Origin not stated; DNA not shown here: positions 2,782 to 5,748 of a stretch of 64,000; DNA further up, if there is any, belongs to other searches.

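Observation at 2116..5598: Mosaic 888-aa C39-peptidase/repeat protein whose C-terminal module and two downstream membrane ORFs lie in an AT-rich block: a toxin/immunity-like cassette?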

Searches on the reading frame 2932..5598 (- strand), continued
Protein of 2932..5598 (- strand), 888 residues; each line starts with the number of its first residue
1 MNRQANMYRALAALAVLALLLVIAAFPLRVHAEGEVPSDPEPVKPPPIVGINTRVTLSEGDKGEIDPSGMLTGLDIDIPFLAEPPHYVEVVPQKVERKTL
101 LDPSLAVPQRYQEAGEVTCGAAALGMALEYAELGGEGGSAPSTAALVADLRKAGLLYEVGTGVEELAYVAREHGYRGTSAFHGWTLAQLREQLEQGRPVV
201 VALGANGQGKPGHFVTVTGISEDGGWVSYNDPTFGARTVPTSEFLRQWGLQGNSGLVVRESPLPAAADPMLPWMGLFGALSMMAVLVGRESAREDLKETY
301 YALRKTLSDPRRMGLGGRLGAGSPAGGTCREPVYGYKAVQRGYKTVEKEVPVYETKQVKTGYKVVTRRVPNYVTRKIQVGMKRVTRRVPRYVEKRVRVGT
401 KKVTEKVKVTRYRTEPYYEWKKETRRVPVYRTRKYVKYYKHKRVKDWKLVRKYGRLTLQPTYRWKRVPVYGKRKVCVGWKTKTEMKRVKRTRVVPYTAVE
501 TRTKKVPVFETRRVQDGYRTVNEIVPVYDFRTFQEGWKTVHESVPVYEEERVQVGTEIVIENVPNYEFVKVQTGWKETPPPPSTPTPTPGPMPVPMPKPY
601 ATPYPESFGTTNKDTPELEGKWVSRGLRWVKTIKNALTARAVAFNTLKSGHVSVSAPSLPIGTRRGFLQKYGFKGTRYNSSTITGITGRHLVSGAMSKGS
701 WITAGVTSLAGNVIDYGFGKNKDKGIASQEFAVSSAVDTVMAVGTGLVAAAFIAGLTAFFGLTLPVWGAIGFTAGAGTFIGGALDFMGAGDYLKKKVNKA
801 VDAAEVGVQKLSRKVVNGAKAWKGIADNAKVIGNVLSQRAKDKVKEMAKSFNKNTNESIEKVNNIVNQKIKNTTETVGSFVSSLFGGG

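Call 17: find_encoding_contigs(protein=P0016, flank=5000, max_places=2)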
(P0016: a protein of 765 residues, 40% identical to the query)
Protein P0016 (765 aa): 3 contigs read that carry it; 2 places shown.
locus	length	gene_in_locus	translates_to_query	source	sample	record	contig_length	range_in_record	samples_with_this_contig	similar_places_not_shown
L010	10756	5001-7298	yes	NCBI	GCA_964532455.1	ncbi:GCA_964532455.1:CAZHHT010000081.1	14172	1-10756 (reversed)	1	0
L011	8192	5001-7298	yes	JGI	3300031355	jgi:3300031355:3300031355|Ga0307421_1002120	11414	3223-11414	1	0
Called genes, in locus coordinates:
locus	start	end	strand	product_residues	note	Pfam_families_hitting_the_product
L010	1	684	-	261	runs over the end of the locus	-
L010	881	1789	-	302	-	-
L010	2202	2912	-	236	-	PF07161:LppX_LprAFG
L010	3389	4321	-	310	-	PF22564:HAAS, PF26137:Toxin_SdpC (faint), PF13796:Sensor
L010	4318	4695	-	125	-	PF03551:PadR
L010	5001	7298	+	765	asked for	PF12385:Peptidase_C70, PF13529:Peptidase_C39_2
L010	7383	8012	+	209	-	-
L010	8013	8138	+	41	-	-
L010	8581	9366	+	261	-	-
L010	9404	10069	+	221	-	PF08666:SAF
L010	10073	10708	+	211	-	PF01656:CbiA, PF10609:ParA, PF13614:AAA_31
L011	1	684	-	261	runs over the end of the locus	-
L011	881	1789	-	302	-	-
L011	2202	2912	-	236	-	PF07161:LppX_LprAFG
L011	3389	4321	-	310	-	PF22564:HAAS, PF26137:Toxin_SdpC (faint), PF13796:Sensor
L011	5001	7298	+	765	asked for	PF12385:Peptidase_C70, PF13529:Peptidase_C39_2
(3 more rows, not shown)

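Call 18: find_encoding_contigs(protein=P0005, flank=5000, max_places=2)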
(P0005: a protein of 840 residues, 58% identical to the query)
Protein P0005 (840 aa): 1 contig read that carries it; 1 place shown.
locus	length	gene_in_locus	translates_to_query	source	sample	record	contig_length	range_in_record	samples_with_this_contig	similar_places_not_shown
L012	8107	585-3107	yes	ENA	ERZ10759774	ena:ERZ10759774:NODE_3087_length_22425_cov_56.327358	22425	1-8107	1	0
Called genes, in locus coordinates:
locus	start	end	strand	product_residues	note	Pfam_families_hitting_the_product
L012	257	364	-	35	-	-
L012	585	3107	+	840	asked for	PF12385:Peptidase_C70 (weak), PF13529:Peptidase_C39_2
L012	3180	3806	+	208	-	-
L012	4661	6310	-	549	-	PF04773:FecR (weak)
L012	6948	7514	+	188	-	-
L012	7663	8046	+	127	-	-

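Call 19: find_encoding_contigs(protein=P0008, flank=5000, max_places=2)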
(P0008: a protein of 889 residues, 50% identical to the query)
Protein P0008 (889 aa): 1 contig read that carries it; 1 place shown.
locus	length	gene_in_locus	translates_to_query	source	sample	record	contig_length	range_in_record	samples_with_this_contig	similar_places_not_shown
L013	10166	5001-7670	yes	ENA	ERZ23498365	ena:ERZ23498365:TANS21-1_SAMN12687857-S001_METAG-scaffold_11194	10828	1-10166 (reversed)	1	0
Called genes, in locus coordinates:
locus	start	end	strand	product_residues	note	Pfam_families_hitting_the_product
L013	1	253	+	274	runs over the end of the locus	PF02517:Rce1-like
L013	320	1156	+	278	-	PF02517:Rce1-like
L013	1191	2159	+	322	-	PF08240:ADH_N, PF00107:ADH_zinc_N, PF13602:ADH_zinc_N_2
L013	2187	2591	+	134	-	PF19851:DUF6326 (weak)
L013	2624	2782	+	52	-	-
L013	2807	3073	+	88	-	-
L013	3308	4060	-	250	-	PF02517:Rce1-like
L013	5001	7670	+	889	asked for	PF12385:Peptidase_C70, PF13529:Peptidase_C39_2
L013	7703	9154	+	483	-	PF12895:ANAPC3 (faint), PF13428:TPR_14 (faint), PF13429:TPR_15 (faint), PF07719:TPR_2 (faint), PF13176:TPR_7 (faint), PF13414:TPR_11 (weak), PF14559:TPR_19 (weak), PF13432:TPR_16 (weak), +13 more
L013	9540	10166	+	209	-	?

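Call 25: search_protein_families(library=ncbifam, proteins=[window:2932-5598:-], max_evalue=1)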
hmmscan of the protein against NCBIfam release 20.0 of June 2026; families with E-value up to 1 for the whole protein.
window:2932-5598:- (888 aa): 2 families
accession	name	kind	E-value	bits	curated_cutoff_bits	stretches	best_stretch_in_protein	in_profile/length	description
TIGR03796.1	NHLM_micro_ABC1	equivalog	0.00058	18.2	853.3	1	116-248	10-119/710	NHLP family bacteriocin export ABC transporter peptidase/permease/ATPase subunit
NF033186.1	internalin_K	exception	0.15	10.4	1100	1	575-617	506-550/604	class 1 internalin InlK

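Call 26: search_protein_families(library=padloc, proteins=[window:2932-5598:-], max_evalue=1)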
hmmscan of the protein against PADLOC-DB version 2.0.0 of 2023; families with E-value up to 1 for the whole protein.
window:2932-5598:- (888 aa): 1 family
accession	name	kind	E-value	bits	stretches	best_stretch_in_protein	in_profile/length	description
PDLC00637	ZorA2|ZorA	-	0.048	10.5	1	799-879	287-371/420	MotA/ExbB/TolQ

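Call 33: search_protein_families(library=pfam, proteins=[P0002, P0003, P0005, P0008, P0082, P0105, P0111, P0115, P0060, P0066], max_evalue=0.01)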
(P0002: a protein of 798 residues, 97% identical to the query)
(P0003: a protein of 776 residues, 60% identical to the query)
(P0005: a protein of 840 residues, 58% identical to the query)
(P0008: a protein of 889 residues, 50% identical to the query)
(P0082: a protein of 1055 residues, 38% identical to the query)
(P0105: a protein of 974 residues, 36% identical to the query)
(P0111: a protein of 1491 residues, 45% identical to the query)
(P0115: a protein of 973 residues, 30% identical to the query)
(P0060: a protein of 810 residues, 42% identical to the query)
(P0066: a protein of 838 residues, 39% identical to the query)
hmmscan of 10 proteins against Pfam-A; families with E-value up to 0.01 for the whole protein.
P0002 (798 aa): 3 families
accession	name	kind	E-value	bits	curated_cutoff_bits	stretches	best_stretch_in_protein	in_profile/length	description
PF12385.14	Peptidase_C70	-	1.5e-10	41.6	19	1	106-237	6-128/141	Papain-like cysteine protease AvrRpt2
PF13529.12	Peptidase_C39_2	-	4.1e-10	40.8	24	1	106-232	2-142/143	Peptidase_C39 like family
PF03412.21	Peptidase_C39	-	0.00015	22.1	22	1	115-248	9-121/133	Peptidase C39 family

P0003 (776 aa): 3 families
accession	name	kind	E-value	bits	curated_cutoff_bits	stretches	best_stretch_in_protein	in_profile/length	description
PF13529.12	Peptidase_C39_2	-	1.9e-10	41.9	24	1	99-223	2-142/143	Peptidase_C39 like family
PF12385.14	Peptidase_C70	-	4.5e-09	36.8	19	1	96-226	3-126/141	Papain-like cysteine protease AvrRpt2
PF03412.21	Peptidase_C39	-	0.00021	21.5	22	1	111-239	12-121/133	Peptidase C39 family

P0005 (840 aa): 2 families
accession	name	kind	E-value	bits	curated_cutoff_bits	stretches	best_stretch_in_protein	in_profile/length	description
PF12385.14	Peptidase_C70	-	7.2e-08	32.9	19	1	108-242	7-133/141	Papain-like cysteine protease AvrRpt2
PF13529.12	Peptidase_C39_2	-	1.4e-07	32.6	24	1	106-233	1-142/143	Peptidase_C39 like family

P0008 (889 aa): 3 families
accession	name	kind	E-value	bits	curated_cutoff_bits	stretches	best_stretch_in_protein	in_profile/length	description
PF13529.12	Peptidase_C39_2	-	5.2e-15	56.7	24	1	102-227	2-142/143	Peptidase_C39 like family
PF12385.14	Peptidase_C70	-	1.8e-10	41.4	19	1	102-240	6-137/141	Papain-like cysteine protease AvrRpt2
PF03412.21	Peptidase_C39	-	0.00067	19.9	22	1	112-244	10-122/133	Peptidase C39 family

P0082 (1055 aa): 4 families
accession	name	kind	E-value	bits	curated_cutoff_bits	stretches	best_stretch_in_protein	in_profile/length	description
PF13529.12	Peptidase_C39_2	-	1.2e-09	39.4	24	1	102-223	2-142/143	Peptidase_C39 like family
PF12385.14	Peptidase_C70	-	3.6e-08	33.9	19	1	131-228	35-128/141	Papain-like cysteine protease AvrRpt2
PF08239.17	SH3_3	-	1.6e-05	25.4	27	1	535-595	3-54/54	Bacterial SH3 domain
PF03412.21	Peptidase_C39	-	0.004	17.4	22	0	115-240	13-122/133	Peptidase C39 family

P0105 (974 aa): 3 families
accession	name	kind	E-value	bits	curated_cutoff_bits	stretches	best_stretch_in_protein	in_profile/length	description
PF13529.12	Peptidase_C39_2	-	1.1e-10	42.7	24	1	33-154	2-142/143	Peptidase_C39 like family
PF08239.17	SH3_3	-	1e-09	38.8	27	2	687-752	5-54/54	Bacterial SH3 domain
PF12385.14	Peptidase_C70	-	1e-05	25.9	19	1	74-164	47-134/141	Papain-like cysteine protease AvrRpt2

P0111 (1491 aa): 4 families
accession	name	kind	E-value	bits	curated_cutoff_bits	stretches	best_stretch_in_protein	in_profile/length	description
PF01471.23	PG_binding_1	-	1.3e-12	48.1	23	1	1130-1183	3-57/57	Putative peptidoglycan binding domain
PF13529.12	Peptidase_C39_2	-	1.6e-10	42.2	24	1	150-272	1-142/143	Peptidase_C39 like family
PF12385.14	Peptidase_C70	-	1.3e-07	32.1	19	1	194-285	49-137/141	Papain-like cysteine protease AvrRpt2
PF03412.21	Peptidase_C39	-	0.00021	21.6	22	1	162-289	11-122/133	Peptidase C39 family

P0115 (973 aa): 3 families
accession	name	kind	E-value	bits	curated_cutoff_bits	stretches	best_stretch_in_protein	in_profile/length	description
PF08239.17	SH3_3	-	3.2e-11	43.7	27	2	580-638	3-53/54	Bacterial SH3 domain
PF13529.12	Peptidase_C39_2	-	2.8e-06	28.4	24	1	116-224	16-142/143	Peptidase_C39 like family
PF12385.14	Peptidase_C70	-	6.3e-05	23.4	19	1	146-236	49-136/141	Papain-like cysteine protease AvrRpt2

P0060 (810 aa): 5 families
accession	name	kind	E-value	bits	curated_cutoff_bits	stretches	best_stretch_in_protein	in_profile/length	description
PF00648.27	Peptidase_C2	-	7.7e-24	84.7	23.8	1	571-768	45-225/297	Calpain family cysteine protease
PF12385.14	Peptidase_C70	-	2.9e-10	40.6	19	1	15-155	4-137/141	Papain-like cysteine protease AvrRpt2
PF13529.12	Peptidase_C39_2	-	2.4e-08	35.1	24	1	17-142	2-142/143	Peptidase_C39 like family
PF08678.16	Rsbr_N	-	0.00012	22.6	27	0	282-308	45-71/130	Rsbr N terminal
PF03412.21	Peptidase_C39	-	0.00031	21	22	0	69-159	43-122/133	Peptidase C39 family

P0066 (838 aa): 4 families
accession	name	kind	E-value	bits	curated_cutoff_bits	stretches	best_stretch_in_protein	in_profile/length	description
PF00648.27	Peptidase_C2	-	2.8e-27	96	23.8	1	606-814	45-245/297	Calpain family cysteine protease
PF12385.14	Peptidase_C70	-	3.6e-12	46.8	19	1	90-227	6-136/141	Papain-like cysteine protease AvrRpt2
PF13529.12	Peptidase_C39_2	-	3.9e-10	40.9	24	1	90-215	2-142/143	Peptidase_C39 like family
PF03412.21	Peptidase_C39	-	2.4e-05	24.6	22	0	102-231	12-121/133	Peptidase C39 family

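Call 69: find_encoding_contigs(protein=P0066, flank=4000, max_places=1)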
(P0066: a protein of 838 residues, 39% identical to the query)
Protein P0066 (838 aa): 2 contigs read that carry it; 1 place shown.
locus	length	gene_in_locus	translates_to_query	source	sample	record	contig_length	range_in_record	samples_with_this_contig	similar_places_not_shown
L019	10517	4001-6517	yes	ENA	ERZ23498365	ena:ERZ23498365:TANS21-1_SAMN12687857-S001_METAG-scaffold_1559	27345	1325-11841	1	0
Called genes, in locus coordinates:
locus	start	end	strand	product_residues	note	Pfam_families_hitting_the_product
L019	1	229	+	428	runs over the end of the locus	PF00437:T2SSE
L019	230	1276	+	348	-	PF00482:T2SSF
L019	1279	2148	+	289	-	PF00482:T2SSF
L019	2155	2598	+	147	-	PF07811:TadE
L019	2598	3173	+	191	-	-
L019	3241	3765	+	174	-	-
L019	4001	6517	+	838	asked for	PF03412:Peptidase_C39 (faint), PF12385:Peptidase_C70, PF13529:Peptidase_C39_2, PF00648:Peptidase_C2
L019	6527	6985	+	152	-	-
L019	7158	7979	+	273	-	PF02517:Rce1-like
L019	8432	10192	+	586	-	PF22113:Mtrc-MtrF_II-IV_dom (faint)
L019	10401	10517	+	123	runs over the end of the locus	PF03551:PadR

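Call 70: find_encoding_contigs(protein=P0115, flank=4000, max_places=1)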
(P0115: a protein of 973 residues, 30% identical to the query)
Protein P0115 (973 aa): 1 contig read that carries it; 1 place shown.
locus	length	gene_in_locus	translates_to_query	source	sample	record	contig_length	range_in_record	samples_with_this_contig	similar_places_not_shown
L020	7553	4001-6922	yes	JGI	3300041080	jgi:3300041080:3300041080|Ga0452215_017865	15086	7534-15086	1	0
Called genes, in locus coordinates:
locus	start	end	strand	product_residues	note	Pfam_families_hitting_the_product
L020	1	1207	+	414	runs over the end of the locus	PF07690:MFS_1, PF13347:MFS_2, PF07690:MFS_1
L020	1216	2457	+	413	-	PF07690:MFS_1, PF00083:Sugar_tr (weak), PF07690:MFS_1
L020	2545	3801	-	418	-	PF07690:MFS_1, PF00083:Sugar_tr, PF05977:MFS_3, PF07690:MFS_1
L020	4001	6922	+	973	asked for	PF13529:Peptidase_C39_2, PF08239:SH3_3 (faint)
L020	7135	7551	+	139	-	?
